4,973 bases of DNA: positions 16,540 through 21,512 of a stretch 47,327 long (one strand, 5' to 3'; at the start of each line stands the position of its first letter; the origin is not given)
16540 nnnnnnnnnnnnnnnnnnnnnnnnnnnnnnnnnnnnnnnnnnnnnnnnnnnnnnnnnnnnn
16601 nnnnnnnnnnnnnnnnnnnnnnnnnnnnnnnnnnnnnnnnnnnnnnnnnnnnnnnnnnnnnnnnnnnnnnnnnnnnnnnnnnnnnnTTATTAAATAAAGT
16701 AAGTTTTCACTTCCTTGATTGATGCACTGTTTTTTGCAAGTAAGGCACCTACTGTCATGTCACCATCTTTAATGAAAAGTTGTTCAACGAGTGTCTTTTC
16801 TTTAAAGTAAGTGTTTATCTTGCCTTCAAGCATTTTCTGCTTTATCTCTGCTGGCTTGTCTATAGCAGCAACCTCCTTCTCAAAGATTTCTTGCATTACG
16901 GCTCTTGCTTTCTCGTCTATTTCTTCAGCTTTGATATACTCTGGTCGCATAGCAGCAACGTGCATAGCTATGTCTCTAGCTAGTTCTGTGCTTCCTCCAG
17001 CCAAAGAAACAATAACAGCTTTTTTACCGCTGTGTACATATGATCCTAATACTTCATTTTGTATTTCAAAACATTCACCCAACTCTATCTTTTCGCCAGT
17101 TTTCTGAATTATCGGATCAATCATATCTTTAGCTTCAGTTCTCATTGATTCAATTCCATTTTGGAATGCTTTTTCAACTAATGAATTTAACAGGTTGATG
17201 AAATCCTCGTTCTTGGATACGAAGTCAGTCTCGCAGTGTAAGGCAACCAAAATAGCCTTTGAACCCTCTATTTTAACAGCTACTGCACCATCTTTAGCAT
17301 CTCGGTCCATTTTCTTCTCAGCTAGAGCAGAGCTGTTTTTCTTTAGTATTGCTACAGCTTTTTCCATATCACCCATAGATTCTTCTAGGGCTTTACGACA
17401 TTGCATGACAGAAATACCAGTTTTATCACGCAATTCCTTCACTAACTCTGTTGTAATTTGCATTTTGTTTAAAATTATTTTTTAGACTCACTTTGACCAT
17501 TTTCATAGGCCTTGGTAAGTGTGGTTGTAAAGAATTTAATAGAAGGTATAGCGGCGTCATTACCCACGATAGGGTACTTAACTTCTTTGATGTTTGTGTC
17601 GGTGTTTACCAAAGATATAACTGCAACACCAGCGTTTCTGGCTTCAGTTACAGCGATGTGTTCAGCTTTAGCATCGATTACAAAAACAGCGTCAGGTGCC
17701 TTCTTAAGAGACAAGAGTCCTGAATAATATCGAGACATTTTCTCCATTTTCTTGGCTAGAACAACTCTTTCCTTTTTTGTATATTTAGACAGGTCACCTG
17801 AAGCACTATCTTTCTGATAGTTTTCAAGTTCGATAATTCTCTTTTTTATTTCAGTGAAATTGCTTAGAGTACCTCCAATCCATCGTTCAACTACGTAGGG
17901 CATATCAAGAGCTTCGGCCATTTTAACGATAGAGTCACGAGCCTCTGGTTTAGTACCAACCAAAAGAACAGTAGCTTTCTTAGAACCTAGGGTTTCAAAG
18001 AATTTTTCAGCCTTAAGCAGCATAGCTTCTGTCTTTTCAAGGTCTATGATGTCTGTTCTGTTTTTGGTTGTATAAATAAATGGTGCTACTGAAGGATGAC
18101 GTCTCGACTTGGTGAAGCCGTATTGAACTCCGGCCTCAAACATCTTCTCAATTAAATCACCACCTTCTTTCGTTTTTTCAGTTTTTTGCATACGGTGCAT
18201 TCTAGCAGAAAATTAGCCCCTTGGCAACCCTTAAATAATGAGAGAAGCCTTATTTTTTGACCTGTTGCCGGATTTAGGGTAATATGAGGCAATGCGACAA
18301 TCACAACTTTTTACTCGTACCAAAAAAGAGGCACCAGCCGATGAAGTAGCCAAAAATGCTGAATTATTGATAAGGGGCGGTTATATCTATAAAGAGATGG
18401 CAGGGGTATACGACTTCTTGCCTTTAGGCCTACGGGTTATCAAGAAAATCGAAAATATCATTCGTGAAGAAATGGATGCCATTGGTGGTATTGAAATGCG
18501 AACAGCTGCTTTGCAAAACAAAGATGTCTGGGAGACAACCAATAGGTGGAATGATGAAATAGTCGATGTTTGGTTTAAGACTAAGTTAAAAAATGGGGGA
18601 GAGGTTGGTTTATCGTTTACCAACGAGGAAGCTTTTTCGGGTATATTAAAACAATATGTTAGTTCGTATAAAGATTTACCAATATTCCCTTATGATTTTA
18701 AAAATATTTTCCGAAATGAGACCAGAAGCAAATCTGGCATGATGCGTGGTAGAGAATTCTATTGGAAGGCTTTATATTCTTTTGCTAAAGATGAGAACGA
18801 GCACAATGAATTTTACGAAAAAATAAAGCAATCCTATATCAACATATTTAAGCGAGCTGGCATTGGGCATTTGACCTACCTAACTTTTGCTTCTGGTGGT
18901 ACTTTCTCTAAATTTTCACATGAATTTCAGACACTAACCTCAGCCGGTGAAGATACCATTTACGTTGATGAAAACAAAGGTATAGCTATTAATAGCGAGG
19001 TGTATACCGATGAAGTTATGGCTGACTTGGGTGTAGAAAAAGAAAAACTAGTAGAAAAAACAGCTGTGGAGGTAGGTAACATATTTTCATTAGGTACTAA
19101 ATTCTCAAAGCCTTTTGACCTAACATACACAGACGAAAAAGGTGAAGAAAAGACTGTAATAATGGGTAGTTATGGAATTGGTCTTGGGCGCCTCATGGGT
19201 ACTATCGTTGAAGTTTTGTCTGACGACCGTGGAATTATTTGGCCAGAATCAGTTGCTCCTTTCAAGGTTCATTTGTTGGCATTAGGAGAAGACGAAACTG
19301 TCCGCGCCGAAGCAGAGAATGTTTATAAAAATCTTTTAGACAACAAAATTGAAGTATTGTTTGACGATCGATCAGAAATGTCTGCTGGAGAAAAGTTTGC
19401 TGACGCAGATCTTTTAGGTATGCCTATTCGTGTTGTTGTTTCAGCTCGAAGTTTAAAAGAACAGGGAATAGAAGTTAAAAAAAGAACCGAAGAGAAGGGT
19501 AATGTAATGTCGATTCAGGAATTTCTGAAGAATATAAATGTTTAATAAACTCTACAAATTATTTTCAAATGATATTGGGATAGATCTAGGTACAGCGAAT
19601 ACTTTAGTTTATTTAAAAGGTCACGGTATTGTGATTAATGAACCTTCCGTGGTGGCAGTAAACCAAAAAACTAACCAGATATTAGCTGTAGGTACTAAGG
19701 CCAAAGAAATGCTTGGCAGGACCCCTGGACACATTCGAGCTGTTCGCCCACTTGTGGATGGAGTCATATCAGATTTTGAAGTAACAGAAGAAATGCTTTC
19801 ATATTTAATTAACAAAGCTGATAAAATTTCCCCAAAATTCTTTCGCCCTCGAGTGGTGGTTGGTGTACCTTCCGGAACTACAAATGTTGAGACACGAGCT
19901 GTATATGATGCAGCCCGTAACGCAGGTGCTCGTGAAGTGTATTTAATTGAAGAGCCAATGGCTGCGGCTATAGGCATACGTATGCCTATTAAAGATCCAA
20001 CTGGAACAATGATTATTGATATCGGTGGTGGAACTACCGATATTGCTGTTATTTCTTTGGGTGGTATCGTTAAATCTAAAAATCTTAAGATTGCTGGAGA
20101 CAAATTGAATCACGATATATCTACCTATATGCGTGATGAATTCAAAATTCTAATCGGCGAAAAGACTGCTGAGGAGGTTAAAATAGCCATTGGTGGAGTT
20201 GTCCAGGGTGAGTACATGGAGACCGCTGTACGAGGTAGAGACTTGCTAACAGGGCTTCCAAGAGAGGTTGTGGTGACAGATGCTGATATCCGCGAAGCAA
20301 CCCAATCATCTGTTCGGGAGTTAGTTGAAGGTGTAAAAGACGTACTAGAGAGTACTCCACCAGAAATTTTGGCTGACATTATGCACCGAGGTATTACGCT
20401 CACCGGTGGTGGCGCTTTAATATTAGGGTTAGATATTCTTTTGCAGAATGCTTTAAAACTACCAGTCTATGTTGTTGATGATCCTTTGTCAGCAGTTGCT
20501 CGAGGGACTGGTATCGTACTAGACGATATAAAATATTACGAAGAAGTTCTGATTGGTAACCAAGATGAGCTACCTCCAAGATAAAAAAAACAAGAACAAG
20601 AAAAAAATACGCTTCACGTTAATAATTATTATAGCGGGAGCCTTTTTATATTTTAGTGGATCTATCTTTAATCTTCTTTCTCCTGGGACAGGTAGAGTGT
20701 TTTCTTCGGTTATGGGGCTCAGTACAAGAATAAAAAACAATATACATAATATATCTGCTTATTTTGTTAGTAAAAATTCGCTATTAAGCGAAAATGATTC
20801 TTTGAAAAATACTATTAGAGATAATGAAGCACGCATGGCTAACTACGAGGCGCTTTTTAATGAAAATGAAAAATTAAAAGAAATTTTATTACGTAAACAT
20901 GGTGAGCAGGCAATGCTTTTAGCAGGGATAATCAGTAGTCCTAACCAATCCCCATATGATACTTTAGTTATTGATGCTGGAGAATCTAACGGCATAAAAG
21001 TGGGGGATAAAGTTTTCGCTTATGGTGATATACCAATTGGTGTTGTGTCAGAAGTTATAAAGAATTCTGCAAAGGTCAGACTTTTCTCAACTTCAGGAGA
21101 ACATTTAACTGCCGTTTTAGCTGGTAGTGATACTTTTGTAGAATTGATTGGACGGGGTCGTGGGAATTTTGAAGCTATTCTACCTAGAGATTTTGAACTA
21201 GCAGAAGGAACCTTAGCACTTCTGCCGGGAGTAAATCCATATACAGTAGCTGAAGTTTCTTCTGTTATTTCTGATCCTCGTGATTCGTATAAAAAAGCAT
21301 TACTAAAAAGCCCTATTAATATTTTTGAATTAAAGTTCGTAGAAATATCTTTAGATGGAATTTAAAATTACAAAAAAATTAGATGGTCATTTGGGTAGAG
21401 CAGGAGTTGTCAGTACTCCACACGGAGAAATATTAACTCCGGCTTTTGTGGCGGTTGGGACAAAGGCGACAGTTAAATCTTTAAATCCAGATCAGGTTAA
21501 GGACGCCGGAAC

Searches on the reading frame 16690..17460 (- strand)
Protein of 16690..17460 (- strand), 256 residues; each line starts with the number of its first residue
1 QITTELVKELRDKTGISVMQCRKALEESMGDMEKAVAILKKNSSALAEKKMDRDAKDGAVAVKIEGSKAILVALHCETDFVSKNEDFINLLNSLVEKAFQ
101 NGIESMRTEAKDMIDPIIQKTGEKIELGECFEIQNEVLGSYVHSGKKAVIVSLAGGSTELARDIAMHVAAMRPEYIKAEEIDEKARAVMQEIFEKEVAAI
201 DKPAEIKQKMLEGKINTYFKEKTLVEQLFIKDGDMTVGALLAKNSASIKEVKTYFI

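Call 67: search_protein_families(library=pfam, proteins=[window:16690-17460:-], max_evalue=0.001)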
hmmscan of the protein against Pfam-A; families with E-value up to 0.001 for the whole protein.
window:16690-17460:- (256 aa): 4 families
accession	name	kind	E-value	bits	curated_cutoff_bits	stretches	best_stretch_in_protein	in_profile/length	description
PF00889.24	EF_TS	-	3.6e-48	164.3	27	1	69-254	1-200/204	Elongation factor TS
PF25025.1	EF-Ts_N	-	3.5e-06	27.3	33.2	1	5-43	15-54/60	Elongation factor Ts, mitochondrial, N-terminal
PF22566.2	UBA_8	-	0.00023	21.2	26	1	4-38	4-38/46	UBA-like domain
PF02575.21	YbaB_DNA_bd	-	0.00055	20.5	25.5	1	29-119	1-88/91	YbaB/EbfC DNA-binding family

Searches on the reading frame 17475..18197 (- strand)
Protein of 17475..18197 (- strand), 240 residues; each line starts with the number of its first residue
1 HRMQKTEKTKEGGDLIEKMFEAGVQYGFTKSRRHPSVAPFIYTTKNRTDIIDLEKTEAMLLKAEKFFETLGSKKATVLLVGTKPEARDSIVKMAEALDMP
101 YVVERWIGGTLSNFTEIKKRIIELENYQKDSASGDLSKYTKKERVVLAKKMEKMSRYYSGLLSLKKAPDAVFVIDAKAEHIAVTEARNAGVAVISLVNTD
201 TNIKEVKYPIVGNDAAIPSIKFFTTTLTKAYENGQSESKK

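Call 67: search_protein_families(library=pfam, proteins=[window:17475-18197:-], max_evalue=0.001)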
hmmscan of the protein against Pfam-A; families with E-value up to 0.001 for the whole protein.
window:17475-18197:- (240 aa): 1 family
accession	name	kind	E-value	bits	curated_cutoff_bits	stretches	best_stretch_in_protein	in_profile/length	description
PF00318.25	Ribosomal_S2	-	5e-64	216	26.1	1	19-234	1-216/216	Ribosomal protein S2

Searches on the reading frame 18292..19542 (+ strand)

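Call 67: search_protein_families(library=pfam, proteins=[window:18292-19542:+], max_evalue=0.001)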
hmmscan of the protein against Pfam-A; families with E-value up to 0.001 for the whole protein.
window:18292-19542:+ (417 aa): 2 families
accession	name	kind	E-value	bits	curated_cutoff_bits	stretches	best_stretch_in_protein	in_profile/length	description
PF00587.30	tRNA-synt_2b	-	2.7e-24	86.6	29.3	1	95-308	1-178/179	tRNA synthetase class II core domain (G, H, P, S and T)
PF03129.25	HGTP_anticodon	-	9.9e-17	61.3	21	1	325-415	1-91/94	Anticodon binding domain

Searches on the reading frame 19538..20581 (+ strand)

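Call 68: search_protein_families(library=pfam, proteins=[window:19538-20581:+], max_evalue=0.001)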
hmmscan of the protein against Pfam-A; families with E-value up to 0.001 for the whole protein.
window:19538-20581:+ (348 aa): 6 families
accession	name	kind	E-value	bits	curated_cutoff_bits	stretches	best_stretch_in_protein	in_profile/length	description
PF06723.19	MreB_Mbl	-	7.6e-136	452.7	27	1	10-333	1-324/327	MreB/Mbl protein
PF00012.26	HSP70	-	7.6e-12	44.7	20.6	1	82-204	113-240/599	Hsp70 protein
PF14450.12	FtsA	-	1.1e-10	42.3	31.8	1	159-312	2-109/127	Cell division protein FtsA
PF00022.25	Actin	-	1.2e-06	27.8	27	1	36-203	31-193/410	Actin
PF11104.14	PilM_2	-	0.00012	21.6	27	0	286-314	278-306/340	Type IV pilus assembly protein PilM;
PF06277.17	EutA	-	0.00031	20.2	27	0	158-209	146-201/475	Ethanolamine utilisation protein EutA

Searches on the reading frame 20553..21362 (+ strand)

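Call 68: search_protein_families(library=pfam, proteins=[window:20553-21362:+], max_evalue=0.001)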
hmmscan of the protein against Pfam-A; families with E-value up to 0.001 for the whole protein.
window:20553-21362:+ (270 aa): 1 family
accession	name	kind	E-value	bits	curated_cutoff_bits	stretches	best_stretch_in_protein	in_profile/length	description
PF04085.20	MreC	-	2.9e-10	40.5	28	1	126-263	1-143/147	Rod shape-determining protein MreC, barrel core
